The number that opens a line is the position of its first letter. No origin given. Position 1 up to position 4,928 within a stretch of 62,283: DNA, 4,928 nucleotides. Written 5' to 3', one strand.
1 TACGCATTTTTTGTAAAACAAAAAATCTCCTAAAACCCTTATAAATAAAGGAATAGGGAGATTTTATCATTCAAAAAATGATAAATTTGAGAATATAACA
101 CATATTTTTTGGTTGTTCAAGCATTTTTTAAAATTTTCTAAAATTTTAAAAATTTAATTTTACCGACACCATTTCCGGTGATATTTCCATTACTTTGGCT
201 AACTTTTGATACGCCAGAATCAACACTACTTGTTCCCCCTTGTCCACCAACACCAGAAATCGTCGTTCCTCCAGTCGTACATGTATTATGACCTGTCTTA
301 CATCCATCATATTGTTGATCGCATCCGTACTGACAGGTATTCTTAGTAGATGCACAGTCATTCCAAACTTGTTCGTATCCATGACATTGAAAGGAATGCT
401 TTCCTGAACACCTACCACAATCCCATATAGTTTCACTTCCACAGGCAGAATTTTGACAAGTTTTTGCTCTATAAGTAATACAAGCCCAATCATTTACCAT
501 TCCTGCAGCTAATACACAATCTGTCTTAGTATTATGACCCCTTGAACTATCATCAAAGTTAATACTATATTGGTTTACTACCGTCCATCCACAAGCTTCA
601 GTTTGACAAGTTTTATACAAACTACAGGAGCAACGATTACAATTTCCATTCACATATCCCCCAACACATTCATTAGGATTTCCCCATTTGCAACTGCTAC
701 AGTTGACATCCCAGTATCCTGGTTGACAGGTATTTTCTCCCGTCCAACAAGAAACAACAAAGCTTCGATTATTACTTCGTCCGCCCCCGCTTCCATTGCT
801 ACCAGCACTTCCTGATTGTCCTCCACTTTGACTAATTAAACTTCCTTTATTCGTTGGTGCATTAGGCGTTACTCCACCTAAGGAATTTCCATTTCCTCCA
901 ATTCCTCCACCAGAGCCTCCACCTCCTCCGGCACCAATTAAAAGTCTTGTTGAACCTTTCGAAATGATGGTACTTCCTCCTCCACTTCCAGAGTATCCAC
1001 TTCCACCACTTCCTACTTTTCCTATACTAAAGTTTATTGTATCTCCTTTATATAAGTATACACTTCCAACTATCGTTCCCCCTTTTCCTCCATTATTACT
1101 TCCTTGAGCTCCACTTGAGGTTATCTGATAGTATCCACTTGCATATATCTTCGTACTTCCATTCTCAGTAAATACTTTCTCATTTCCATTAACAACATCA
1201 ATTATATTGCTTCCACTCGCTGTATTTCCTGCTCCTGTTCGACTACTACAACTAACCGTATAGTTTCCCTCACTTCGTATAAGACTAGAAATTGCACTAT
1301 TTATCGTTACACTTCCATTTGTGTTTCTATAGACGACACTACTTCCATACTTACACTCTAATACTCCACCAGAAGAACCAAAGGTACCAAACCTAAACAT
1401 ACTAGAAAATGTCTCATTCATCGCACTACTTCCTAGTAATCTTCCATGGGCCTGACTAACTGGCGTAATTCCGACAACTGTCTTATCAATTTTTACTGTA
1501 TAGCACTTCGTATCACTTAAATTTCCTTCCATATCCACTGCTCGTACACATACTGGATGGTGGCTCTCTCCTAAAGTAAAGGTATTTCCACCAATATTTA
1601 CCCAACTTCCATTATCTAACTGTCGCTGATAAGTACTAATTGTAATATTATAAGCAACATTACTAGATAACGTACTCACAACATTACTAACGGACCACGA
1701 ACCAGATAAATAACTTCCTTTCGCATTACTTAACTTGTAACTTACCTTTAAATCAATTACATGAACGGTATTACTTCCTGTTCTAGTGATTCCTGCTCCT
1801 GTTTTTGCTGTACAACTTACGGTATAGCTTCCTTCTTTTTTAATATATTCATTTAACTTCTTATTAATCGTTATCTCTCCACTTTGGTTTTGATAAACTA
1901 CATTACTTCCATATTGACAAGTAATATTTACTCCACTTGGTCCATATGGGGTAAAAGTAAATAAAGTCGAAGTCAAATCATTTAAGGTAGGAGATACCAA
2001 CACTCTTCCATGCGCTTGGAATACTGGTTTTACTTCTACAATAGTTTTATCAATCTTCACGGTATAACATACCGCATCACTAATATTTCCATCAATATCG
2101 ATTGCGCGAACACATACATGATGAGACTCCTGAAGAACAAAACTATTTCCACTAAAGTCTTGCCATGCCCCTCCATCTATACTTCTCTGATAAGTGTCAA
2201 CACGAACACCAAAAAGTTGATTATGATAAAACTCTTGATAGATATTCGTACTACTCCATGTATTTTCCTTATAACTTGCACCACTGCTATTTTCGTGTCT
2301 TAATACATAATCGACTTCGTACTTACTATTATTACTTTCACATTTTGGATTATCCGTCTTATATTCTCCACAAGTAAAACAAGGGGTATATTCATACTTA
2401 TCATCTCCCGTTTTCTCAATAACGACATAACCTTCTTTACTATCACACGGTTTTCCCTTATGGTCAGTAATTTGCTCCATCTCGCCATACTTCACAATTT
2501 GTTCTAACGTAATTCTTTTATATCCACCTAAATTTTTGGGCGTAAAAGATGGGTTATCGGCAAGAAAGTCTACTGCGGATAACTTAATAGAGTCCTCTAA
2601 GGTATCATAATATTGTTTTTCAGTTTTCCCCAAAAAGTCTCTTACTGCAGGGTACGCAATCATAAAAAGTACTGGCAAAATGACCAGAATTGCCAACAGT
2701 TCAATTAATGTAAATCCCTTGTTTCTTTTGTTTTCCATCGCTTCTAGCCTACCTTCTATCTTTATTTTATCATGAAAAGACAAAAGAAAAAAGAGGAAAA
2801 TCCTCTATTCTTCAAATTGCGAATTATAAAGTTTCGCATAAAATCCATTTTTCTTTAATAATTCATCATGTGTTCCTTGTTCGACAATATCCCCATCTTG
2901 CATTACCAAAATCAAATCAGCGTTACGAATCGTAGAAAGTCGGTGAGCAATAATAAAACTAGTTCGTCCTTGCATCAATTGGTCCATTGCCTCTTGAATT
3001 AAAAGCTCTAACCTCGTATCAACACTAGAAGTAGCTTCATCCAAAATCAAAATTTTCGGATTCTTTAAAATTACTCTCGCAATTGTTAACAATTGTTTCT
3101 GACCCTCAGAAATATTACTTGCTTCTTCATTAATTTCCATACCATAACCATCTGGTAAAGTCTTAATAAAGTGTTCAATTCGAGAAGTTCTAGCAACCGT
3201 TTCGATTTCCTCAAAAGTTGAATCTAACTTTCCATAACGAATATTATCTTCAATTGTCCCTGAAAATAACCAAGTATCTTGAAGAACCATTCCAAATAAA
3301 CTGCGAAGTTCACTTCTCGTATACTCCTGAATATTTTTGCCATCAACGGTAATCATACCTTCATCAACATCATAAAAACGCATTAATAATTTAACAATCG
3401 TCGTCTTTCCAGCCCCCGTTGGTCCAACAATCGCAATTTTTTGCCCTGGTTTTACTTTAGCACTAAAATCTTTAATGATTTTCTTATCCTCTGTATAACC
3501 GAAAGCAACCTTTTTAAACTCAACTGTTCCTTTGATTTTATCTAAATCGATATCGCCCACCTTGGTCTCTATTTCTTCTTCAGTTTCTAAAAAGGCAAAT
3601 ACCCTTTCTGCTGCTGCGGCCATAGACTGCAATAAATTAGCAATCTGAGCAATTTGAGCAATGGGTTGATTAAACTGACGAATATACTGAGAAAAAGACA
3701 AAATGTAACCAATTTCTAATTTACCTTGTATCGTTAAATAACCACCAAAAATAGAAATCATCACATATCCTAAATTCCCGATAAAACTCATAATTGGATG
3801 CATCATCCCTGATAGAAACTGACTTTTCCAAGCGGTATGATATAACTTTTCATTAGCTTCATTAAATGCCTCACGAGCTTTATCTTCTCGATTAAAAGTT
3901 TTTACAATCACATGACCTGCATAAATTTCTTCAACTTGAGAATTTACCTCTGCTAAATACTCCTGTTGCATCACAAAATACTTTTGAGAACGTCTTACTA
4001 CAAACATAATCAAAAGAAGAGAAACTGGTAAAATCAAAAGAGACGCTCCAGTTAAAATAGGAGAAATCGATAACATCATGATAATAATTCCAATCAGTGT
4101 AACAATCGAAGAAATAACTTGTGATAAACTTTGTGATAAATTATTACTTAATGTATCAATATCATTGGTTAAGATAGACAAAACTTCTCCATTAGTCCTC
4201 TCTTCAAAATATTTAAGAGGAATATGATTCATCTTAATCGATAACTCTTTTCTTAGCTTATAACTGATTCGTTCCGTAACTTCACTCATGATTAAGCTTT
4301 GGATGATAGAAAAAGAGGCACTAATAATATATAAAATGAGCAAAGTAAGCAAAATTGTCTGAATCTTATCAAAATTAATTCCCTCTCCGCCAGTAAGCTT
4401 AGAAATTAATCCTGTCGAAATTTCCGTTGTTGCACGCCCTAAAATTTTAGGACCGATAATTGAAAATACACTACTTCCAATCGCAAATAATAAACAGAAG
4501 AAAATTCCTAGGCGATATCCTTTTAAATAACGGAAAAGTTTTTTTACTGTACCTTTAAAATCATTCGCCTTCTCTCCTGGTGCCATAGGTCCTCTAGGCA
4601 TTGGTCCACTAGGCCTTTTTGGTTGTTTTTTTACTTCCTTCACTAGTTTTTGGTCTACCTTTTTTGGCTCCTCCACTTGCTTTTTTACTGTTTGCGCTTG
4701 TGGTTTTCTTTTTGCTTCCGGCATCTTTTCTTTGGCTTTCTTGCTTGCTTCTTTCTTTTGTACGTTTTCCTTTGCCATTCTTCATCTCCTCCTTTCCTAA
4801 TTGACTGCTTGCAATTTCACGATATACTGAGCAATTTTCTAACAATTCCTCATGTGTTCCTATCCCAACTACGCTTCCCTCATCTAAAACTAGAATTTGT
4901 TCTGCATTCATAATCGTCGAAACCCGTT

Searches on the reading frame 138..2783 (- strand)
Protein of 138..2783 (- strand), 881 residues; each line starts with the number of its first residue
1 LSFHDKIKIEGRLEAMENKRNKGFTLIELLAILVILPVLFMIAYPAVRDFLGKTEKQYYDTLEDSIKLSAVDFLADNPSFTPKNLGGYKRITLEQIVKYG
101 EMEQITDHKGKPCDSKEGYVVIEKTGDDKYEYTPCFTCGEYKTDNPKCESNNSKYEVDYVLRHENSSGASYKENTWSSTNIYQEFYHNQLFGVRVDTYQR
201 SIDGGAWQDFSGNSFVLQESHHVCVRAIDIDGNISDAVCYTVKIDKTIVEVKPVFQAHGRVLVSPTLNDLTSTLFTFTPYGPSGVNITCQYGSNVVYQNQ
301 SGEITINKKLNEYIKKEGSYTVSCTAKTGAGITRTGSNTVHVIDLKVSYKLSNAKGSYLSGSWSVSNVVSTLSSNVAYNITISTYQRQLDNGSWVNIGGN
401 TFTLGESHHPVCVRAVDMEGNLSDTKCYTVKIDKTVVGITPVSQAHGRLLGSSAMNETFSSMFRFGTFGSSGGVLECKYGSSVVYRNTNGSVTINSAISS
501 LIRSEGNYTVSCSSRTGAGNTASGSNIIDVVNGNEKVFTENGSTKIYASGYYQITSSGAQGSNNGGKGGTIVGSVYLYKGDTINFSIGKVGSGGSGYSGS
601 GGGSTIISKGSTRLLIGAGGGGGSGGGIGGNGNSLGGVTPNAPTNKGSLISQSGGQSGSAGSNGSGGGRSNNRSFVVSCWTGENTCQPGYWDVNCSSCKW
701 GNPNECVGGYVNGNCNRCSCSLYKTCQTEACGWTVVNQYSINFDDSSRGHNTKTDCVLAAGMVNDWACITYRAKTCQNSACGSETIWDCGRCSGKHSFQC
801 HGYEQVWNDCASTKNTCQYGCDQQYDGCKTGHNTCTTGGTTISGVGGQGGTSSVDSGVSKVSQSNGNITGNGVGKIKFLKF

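Call 62: search_protein_families(library=pfam, proteins=[window:138-2783:-], max_evalue=0.00001)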
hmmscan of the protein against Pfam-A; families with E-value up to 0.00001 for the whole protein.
window:138-2783:- (881 aa): 1 family
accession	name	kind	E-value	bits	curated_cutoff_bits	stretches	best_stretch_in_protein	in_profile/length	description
PF19077.6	Big_13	-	1.6e-07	32.1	27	0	381-433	50-101/102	Bacterial Ig-like domain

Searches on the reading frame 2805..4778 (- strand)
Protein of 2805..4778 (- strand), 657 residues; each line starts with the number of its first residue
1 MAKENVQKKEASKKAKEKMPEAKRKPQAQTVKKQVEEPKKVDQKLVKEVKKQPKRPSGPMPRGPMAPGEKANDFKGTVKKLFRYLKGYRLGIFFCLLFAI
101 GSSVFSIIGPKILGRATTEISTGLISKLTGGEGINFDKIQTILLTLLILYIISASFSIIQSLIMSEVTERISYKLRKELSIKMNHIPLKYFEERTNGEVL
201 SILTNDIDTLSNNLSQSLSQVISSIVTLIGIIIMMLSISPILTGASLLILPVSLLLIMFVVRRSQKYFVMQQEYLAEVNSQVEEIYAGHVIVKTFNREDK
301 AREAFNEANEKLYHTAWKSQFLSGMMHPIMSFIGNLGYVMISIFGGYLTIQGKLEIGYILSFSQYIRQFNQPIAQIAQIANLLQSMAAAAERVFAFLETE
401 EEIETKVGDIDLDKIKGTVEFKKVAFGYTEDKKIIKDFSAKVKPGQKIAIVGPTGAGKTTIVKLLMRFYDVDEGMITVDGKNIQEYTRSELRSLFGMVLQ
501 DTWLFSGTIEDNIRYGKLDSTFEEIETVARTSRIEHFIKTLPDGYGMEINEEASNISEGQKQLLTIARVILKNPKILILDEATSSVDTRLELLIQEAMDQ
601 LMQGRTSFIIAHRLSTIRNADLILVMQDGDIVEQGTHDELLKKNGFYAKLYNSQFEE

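Call 62: search_protein_families(library=pfam, proteins=[window:2805-4778:-], max_evalue=0.00001)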
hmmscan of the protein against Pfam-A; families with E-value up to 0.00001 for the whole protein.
window:2805-4778:- (657 aa): 2 families
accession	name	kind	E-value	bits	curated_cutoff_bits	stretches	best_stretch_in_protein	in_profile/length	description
PF00664.28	ABC_membrane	-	2.9e-50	171.9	28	1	92-372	1-273/274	ABC transporter transmembrane region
PF00005.33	ABC_tran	-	8.9e-32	111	25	1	436-584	2-137/137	ABC transporter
